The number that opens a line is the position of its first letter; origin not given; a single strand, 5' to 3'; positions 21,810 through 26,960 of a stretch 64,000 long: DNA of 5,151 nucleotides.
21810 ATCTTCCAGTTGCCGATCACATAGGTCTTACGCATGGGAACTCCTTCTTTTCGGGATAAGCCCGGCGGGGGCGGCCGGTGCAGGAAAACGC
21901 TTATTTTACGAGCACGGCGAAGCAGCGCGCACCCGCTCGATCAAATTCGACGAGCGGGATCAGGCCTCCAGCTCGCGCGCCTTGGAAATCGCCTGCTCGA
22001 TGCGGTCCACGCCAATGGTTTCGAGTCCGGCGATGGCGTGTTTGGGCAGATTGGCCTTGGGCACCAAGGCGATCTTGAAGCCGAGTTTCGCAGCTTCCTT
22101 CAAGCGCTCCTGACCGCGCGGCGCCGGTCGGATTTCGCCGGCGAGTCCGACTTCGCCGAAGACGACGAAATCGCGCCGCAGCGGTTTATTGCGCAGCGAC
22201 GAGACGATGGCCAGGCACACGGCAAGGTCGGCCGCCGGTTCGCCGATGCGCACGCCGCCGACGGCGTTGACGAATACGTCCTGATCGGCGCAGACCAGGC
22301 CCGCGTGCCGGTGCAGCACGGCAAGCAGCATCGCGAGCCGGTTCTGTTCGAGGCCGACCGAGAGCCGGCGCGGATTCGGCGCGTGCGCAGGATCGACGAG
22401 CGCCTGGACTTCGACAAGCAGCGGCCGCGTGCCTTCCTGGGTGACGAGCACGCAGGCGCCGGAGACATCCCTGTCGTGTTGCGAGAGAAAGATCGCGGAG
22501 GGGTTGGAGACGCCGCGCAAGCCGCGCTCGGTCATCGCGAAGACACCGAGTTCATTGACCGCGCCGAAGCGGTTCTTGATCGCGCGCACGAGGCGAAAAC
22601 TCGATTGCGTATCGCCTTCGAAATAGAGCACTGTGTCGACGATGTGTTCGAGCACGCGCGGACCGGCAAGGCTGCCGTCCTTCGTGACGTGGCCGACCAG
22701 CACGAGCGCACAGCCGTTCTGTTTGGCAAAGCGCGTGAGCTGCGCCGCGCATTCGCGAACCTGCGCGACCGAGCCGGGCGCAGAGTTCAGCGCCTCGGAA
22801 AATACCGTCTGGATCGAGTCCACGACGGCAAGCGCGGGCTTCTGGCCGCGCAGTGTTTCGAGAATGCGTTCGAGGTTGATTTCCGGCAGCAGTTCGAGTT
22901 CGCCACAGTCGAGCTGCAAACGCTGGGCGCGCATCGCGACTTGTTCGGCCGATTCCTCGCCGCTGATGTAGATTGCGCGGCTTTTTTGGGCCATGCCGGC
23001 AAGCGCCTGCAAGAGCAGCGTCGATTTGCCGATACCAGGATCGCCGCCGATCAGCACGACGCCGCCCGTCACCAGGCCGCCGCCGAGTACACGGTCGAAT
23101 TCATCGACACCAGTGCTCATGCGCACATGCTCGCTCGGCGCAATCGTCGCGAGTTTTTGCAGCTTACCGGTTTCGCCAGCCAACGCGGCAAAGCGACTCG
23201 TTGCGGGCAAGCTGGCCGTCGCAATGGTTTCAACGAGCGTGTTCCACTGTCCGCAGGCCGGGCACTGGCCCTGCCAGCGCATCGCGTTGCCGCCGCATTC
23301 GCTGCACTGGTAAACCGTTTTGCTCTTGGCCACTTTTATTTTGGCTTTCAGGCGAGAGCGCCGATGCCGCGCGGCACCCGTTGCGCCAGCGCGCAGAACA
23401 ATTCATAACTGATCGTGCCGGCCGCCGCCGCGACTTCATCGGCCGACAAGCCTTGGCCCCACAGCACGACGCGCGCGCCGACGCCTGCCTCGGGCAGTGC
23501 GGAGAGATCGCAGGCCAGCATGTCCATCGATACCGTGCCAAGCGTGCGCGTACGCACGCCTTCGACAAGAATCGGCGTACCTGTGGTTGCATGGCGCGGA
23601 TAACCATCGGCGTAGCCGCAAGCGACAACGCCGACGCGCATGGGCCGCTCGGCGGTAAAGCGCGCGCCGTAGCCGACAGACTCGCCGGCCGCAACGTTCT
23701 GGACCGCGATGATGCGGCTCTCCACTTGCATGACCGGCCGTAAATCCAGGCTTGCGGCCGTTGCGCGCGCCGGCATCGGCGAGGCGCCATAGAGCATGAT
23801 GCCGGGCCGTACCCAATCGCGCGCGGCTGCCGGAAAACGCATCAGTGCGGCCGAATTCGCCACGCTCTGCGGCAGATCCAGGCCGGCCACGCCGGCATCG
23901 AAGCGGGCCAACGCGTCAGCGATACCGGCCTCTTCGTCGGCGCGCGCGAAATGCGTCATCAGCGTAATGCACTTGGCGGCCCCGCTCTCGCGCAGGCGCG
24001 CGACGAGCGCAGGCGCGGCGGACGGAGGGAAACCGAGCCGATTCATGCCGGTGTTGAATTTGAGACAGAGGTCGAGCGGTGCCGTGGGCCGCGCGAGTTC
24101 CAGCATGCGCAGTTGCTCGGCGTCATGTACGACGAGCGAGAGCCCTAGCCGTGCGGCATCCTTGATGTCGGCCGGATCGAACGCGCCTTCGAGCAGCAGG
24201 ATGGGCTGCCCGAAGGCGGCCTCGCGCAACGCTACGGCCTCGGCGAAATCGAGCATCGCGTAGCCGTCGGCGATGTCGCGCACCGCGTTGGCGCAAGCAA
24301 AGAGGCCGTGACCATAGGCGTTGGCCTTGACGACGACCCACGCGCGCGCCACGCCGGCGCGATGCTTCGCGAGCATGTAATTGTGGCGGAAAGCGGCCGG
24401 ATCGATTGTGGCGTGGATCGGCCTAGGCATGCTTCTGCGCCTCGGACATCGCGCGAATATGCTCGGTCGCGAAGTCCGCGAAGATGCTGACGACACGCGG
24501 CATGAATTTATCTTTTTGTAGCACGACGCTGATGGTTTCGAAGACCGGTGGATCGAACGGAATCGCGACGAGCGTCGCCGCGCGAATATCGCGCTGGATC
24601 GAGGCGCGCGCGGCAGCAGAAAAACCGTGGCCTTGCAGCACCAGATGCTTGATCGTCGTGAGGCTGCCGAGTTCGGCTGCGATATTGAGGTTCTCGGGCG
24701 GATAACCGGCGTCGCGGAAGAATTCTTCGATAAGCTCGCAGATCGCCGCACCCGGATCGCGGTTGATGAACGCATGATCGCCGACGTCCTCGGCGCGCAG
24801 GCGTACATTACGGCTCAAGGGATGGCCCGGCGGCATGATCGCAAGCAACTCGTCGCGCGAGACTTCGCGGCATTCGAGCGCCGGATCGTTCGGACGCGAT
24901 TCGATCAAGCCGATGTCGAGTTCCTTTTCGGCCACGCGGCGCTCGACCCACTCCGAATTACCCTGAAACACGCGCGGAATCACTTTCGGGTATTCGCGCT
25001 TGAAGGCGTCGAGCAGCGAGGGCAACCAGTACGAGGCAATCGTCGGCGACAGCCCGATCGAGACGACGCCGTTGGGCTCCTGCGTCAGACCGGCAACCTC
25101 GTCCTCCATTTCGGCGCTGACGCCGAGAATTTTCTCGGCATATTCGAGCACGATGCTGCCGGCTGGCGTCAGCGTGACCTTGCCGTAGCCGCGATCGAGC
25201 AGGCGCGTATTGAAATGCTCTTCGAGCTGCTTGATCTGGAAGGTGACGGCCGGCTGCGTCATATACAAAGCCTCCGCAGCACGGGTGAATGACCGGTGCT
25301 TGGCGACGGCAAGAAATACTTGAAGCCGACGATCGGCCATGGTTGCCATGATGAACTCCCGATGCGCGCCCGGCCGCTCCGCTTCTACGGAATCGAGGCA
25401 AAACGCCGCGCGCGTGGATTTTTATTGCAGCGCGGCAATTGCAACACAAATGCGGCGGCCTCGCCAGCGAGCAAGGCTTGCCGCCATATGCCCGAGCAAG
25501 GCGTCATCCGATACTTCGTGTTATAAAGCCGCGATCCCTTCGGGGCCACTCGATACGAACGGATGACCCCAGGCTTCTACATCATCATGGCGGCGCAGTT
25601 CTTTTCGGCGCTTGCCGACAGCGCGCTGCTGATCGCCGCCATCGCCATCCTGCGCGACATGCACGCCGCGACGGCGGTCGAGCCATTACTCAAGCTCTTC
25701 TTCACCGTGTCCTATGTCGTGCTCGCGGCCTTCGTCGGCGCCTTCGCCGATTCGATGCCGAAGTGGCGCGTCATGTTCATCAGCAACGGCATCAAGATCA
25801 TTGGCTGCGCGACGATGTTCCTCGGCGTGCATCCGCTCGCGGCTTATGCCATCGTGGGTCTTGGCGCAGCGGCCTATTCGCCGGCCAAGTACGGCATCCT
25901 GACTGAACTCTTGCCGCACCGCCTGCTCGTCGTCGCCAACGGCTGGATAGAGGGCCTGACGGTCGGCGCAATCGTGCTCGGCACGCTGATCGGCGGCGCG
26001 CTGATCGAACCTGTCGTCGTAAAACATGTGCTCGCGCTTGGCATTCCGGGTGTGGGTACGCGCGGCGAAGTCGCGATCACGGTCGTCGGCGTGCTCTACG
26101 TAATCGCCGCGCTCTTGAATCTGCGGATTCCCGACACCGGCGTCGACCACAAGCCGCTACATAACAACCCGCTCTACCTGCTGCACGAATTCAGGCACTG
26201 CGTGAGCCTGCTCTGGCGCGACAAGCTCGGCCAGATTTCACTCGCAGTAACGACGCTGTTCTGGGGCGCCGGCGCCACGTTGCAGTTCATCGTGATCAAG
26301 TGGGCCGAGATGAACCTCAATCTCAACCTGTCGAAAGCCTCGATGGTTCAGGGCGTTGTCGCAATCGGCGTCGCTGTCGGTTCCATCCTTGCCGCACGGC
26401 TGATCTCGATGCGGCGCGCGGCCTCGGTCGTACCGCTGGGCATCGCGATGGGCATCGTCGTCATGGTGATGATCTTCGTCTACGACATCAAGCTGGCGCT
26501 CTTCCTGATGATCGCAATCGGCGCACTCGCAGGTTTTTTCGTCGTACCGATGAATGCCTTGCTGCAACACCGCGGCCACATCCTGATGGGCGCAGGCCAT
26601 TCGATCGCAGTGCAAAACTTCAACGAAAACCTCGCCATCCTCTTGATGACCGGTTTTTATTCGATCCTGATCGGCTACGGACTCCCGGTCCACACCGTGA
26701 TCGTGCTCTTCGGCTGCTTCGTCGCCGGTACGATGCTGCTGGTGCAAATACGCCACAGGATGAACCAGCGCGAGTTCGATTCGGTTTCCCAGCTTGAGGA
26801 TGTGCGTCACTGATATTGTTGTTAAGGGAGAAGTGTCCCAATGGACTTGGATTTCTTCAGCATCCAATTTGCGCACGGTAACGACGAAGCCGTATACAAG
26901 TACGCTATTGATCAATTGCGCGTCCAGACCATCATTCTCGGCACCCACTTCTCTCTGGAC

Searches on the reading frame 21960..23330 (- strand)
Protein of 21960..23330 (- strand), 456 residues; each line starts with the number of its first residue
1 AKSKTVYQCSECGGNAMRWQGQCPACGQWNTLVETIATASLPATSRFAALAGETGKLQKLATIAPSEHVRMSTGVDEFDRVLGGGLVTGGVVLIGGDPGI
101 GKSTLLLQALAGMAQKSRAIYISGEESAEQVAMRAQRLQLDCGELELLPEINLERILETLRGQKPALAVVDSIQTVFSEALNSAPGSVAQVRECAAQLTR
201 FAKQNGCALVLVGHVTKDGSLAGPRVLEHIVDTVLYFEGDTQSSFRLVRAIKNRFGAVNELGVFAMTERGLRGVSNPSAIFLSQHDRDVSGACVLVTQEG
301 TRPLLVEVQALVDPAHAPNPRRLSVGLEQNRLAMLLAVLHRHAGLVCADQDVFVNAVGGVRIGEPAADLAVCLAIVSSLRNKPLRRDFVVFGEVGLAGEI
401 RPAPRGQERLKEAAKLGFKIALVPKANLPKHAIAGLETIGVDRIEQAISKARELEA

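Call 75: list_cluster_members(proteins=[window:21960-23330:-, window:25563-26810:+, window:21071-21841:-])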
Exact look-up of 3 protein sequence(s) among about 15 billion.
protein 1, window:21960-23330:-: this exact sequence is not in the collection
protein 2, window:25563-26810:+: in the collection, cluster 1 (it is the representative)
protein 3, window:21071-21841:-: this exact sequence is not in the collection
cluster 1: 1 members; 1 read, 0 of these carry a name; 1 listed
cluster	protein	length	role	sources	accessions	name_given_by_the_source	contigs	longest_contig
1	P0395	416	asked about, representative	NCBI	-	-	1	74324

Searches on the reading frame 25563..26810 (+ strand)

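Call 3: search_protein_families(library=pfam, proteins=[window:25563-26810:+], max_evalue=1)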
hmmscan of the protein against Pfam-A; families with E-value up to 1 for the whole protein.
window:25563-26810:+ (416 aa): 1 family
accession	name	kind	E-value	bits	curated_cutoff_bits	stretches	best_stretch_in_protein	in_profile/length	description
PF07690.21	MFS_1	-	1.4e-16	60.8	33.4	1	9-338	2-323/347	Major Facilitator Superfamily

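Call 4: search_protein_families(library=ncbifam, proteins=[window:25563-26810:+], max_evalue=1)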
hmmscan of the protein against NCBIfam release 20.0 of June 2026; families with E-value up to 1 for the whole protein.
window:25563-26810:+ (416 aa): 4 families
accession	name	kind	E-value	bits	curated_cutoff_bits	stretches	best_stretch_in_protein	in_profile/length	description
NF008397.0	PRK11195.1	equivalog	2.8e-176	586.6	297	1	1-412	1-410/414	lysophospholipid transporter LplT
NF006386.0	PRK08633.1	equivalog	2e-43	148.4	1221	1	4-391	10-403/1147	acyl-[ACP]--phospholipid O-acyltransferase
NF005291.0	PRK06814.1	equivalog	9.2e-20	70.2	1349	1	7-388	15-412/1140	acyl-[ACP]--phospholipid O-acyltransferase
TIGR00900.1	2A0121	subfamily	6.2e-13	48.8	319.6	1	5-337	1-328/364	H+ Antiporter protein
